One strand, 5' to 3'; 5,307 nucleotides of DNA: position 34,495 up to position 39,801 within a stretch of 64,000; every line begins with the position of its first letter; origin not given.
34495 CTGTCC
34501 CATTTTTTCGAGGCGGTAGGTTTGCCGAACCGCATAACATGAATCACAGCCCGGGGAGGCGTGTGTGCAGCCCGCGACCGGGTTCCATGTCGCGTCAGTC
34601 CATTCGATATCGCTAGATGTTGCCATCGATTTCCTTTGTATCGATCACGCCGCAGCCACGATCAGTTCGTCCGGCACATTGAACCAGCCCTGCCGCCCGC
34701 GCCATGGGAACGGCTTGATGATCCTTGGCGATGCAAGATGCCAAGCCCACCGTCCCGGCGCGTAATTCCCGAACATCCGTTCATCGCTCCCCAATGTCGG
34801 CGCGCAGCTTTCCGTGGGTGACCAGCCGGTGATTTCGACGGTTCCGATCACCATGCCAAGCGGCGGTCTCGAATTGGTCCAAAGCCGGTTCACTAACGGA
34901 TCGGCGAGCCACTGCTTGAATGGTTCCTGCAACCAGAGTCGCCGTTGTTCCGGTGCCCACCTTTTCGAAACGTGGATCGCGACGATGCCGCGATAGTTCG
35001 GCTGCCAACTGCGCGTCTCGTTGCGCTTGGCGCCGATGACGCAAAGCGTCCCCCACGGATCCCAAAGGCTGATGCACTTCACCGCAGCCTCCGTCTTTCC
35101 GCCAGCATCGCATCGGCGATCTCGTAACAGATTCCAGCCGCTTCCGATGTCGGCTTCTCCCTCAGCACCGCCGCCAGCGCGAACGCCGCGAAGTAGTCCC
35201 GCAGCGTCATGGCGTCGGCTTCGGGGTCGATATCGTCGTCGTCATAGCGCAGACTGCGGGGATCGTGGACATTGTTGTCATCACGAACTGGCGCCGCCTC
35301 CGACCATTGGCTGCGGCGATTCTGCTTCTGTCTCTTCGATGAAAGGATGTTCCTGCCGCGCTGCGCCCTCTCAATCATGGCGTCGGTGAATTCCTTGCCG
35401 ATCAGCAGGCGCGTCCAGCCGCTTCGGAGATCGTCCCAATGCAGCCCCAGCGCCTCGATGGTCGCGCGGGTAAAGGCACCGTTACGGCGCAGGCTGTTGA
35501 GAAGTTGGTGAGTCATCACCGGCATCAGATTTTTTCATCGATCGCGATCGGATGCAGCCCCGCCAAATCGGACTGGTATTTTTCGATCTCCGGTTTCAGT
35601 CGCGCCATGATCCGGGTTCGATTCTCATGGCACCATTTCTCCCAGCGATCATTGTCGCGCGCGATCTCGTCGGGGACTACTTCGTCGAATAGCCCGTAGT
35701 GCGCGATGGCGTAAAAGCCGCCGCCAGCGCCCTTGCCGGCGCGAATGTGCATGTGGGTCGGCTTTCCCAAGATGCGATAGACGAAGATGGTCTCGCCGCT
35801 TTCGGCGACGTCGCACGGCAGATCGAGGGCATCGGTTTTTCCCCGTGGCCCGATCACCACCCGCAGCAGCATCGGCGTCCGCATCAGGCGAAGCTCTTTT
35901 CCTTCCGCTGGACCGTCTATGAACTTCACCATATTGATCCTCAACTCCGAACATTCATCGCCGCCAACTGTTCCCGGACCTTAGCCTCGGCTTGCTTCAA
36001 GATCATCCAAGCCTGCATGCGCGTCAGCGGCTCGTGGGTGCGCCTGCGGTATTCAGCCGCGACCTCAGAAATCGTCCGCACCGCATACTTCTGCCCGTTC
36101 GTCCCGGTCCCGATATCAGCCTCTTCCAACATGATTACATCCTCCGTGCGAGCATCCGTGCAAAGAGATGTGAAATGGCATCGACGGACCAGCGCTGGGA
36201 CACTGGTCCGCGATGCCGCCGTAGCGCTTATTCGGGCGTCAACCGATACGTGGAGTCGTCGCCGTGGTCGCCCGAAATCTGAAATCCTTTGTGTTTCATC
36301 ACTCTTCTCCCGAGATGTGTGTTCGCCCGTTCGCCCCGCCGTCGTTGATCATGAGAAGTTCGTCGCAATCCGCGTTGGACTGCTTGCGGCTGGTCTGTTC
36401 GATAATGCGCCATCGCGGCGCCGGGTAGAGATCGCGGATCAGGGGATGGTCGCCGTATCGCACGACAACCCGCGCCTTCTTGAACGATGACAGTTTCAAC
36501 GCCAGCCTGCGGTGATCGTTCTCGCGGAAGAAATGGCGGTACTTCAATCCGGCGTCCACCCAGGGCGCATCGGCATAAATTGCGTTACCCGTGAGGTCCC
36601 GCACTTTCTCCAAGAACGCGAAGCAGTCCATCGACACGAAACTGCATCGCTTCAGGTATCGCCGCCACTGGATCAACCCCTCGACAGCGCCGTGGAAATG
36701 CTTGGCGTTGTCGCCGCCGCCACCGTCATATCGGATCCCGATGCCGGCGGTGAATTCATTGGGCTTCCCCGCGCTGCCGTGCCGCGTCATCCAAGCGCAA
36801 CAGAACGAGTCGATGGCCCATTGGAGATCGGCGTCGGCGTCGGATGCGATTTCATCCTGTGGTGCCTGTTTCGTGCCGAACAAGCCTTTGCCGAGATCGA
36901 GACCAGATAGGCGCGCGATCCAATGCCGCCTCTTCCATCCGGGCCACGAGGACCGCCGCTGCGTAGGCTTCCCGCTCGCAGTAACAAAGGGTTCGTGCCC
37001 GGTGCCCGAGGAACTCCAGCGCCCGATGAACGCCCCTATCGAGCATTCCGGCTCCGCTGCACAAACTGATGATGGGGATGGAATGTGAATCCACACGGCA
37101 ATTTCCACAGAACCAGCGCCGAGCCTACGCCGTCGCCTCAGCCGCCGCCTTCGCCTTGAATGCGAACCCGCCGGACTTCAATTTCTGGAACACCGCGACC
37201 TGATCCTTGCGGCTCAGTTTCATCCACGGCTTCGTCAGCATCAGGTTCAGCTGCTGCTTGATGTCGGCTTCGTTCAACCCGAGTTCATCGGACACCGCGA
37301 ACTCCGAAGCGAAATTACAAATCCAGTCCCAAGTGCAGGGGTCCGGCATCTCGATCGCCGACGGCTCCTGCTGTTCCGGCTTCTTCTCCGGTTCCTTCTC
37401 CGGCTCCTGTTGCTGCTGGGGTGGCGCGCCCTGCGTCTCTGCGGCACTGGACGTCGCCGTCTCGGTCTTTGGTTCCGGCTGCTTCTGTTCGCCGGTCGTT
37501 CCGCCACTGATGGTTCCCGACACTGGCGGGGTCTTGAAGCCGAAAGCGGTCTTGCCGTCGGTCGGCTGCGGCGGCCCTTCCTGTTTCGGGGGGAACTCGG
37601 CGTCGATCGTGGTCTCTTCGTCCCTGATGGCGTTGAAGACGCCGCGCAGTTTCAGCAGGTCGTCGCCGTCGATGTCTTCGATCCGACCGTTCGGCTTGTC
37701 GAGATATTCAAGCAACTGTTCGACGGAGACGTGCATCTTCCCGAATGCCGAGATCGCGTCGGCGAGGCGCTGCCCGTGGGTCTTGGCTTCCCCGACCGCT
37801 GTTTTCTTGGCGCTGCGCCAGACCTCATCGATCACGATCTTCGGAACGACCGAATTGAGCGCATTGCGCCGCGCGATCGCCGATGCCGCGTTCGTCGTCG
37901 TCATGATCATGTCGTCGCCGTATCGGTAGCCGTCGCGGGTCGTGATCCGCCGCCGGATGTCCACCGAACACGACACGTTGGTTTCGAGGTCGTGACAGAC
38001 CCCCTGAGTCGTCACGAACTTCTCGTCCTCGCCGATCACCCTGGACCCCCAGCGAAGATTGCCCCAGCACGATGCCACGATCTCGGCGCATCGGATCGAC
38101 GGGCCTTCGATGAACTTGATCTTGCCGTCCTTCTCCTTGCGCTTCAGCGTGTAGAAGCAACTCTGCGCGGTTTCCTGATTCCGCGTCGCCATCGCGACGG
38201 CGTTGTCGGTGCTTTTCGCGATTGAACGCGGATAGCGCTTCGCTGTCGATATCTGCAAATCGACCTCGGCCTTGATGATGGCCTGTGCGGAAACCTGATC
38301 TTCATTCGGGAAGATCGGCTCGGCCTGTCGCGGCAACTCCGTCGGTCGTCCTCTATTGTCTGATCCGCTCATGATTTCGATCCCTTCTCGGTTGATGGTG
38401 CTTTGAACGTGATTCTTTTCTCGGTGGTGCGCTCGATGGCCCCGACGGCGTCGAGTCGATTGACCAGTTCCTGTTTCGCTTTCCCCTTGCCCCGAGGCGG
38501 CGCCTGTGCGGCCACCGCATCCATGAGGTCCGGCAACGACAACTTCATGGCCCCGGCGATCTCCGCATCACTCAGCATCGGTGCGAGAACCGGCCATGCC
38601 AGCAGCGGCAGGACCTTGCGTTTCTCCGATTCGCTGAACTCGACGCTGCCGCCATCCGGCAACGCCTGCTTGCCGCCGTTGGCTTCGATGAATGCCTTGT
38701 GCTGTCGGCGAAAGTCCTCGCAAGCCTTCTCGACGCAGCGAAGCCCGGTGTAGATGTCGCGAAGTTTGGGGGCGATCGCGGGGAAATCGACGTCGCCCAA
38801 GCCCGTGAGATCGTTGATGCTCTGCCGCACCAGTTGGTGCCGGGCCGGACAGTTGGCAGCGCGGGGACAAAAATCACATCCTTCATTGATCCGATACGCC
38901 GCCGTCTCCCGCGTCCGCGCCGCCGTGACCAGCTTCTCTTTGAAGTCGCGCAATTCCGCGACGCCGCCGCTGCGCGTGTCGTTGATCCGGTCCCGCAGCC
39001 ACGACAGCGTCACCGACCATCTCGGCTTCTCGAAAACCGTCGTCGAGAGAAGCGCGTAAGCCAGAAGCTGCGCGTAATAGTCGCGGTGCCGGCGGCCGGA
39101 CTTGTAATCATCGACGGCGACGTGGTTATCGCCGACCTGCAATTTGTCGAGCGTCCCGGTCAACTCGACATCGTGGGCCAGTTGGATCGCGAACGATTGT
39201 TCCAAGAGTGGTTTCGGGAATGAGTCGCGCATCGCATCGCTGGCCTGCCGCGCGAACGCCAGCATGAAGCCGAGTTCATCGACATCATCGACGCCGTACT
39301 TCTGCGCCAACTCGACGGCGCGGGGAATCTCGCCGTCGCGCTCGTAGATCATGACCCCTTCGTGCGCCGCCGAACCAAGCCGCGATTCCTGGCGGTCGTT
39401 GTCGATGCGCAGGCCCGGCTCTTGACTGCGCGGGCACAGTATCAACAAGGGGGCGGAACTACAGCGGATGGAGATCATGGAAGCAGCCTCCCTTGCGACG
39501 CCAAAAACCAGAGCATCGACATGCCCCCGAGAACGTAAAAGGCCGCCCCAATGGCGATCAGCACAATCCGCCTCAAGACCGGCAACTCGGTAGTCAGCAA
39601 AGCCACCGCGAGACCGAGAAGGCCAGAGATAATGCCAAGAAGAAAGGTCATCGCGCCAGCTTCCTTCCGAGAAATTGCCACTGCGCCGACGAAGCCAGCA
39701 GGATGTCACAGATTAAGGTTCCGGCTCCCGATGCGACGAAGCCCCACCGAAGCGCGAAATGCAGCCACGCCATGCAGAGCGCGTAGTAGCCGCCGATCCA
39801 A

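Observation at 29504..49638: Tail morphogenesis operon split by an 18-20 kb temperate-element-like block between the G/GT chaperones and the tape measure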

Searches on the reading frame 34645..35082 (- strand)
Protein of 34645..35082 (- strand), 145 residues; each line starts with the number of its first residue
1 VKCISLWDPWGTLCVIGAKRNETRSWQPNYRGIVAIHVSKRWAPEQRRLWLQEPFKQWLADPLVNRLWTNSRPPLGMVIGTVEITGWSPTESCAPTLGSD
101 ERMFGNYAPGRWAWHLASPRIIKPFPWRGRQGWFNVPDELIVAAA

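Call 7: search_protein_families(library=pfam, proteins=[window:34645-35082:-], max_evalue=0.01)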
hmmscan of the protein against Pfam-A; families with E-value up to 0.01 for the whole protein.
window:34645-35082:- (145 aa): 0 families

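Call 56: search_protein_families(library=phrogs, proteins=[window:34645-35082:-], max_evalue=0.001)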
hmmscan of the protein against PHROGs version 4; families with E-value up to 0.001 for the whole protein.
window:34645-35082:- (145 aa): 1 family
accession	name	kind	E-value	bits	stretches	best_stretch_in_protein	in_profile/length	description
phrog_3193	-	unknown function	6.3e-31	108.9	1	1-141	85-211/269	-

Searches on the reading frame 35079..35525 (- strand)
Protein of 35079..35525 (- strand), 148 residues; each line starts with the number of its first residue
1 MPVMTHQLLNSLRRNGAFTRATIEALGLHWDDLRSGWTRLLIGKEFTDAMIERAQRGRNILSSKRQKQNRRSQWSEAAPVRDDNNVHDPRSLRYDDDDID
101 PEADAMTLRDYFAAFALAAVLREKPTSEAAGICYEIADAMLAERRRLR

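Call 7: search_protein_families(library=pfam, proteins=[window:35079-35525:-], max_evalue=0.01)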
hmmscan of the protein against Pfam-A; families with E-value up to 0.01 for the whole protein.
window:35079-35525:- (148 aa): 0 families

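Call 56: search_protein_families(library=phrogs, proteins=[window:35079-35525:-], max_evalue=0.001)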
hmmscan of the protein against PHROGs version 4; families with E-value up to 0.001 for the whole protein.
window:35079-35525:- (148 aa): 3 families
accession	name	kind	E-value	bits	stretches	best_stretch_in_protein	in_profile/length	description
phrog_2201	-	unknown function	3e-09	38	1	89-146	147-216/226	-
phrog_37111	-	unknown function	9.4e-05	23.6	1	49-144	19-127/130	-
phrog_20565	-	unknown function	0.00074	20.8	0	104-144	19-69/71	-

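Call 75: search_protein_families(library=pfam, proteins=[window:35079-35525:-], max_evalue=1)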
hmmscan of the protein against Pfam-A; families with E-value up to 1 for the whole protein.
window:35079-35525:- (148 aa): 1 family
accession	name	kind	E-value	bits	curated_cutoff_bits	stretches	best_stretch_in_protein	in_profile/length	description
PF23846.1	Cache_WalK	-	0.14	13.1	27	1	41-85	37-82/92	WalK sensor protein kinase Chache domain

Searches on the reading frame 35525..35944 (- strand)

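Call 7: search_protein_families(library=pfam, proteins=[window:35525-35944:-], max_evalue=0.01)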
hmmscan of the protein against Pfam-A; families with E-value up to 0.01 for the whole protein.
window:35525-35944:- (139 aa): 0 families

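Call 56: search_protein_families(library=phrogs, proteins=[window:35525-35944:-], max_evalue=0.001)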
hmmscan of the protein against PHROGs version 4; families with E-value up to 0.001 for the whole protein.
window:35525-35944:- (139 aa): 0 families

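Call 75: search_protein_families(library=pfam, proteins=[window:35525-35944:-], max_evalue=1)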
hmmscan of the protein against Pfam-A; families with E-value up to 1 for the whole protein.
window:35525-35944:- (139 aa): 1 family
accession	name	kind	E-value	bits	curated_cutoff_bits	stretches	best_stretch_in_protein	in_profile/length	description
PF14367.12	DUF4411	-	0.075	13.3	23.5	1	87-123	40-76/159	Domain of unknown function (DUF4411)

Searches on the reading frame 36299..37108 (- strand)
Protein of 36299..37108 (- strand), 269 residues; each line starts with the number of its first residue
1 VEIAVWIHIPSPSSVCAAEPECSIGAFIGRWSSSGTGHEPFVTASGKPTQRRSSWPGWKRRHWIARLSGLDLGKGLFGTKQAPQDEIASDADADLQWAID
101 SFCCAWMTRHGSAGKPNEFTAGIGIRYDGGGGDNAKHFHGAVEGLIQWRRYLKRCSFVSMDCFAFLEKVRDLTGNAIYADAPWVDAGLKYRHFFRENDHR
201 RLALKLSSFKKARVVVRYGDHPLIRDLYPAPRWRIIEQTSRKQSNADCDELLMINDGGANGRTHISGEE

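Call 8: search_protein_families(library=pfam, proteins=[window:36299-37108:-], max_evalue=0.01)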
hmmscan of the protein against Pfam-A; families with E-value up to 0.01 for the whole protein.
window:36299-37108:- (269 aa): 0 families

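Call 56: search_protein_families(library=phrogs, proteins=[window:36299-37108:-], max_evalue=0.001)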
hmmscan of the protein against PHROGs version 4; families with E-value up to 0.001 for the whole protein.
window:36299-37108:- (269 aa): 2 families
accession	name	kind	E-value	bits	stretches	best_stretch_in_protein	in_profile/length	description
phrog_56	-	other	8.3e-14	52.8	1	116-256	188-323/647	DNA methyltransferase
phrog_1996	-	other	3e-06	28.2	1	148-255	30-140/150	DNA methyltransferase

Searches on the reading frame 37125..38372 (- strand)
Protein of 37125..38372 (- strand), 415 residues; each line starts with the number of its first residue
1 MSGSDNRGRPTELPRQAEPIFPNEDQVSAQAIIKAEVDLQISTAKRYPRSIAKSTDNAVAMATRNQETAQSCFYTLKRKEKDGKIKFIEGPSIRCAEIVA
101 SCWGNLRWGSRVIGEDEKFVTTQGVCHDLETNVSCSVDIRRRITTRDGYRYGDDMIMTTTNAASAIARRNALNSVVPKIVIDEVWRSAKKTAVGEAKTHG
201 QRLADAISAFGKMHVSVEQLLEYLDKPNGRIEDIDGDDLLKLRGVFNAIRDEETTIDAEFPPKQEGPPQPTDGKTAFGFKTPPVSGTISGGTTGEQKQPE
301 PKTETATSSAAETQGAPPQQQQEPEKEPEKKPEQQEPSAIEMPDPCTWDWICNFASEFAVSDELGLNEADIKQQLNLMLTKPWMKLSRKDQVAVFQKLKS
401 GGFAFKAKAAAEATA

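Call 8: search_protein_families(library=pfam, proteins=[window:37125-38372:-], max_evalue=0.01)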
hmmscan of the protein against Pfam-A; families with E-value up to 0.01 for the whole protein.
window:37125-38372:- (415 aa): 0 families

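Call 13: search_protein_families(library=phrogs, proteins=[window:37125-38372:-], max_evalue=0.001)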
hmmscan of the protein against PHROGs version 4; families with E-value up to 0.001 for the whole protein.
window:37125-38372:- (415 aa): 1 family
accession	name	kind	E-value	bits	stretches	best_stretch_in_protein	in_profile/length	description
phrog_3657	-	unknown function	4.3e-50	171.4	1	29-268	26-261/289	-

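Call 73: search_solved_structures(query=window:37125-38372:-, max_evalue=1)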
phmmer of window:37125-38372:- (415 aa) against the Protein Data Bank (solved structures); distinct sequences matched with E-value up to 1: 3.
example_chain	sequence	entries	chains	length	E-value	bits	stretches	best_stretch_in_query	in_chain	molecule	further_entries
9li3_A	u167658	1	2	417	0.014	17.3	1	119-193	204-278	Ferredoxin--NAD(+) reductase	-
2m6k_A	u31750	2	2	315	0.26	13.2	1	153-221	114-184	Ferrienterobactin-binding periplasmic protein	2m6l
3tlk_A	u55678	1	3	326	0.27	13.1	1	153-221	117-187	Ferrienterobactin-binding periplasmic protein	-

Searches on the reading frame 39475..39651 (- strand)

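Call 75: search_protein_families(library=pfam, proteins=[window:39475-39651:-], max_evalue=1)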
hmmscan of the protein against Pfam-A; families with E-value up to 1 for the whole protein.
window:39475-39651:- (58 aa): 1 family
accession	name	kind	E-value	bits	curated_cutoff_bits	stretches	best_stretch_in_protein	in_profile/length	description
PF24838.2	8xMP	-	0.69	10.2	30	1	1-54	22-72/136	Octameric membrane protein family (8xMP)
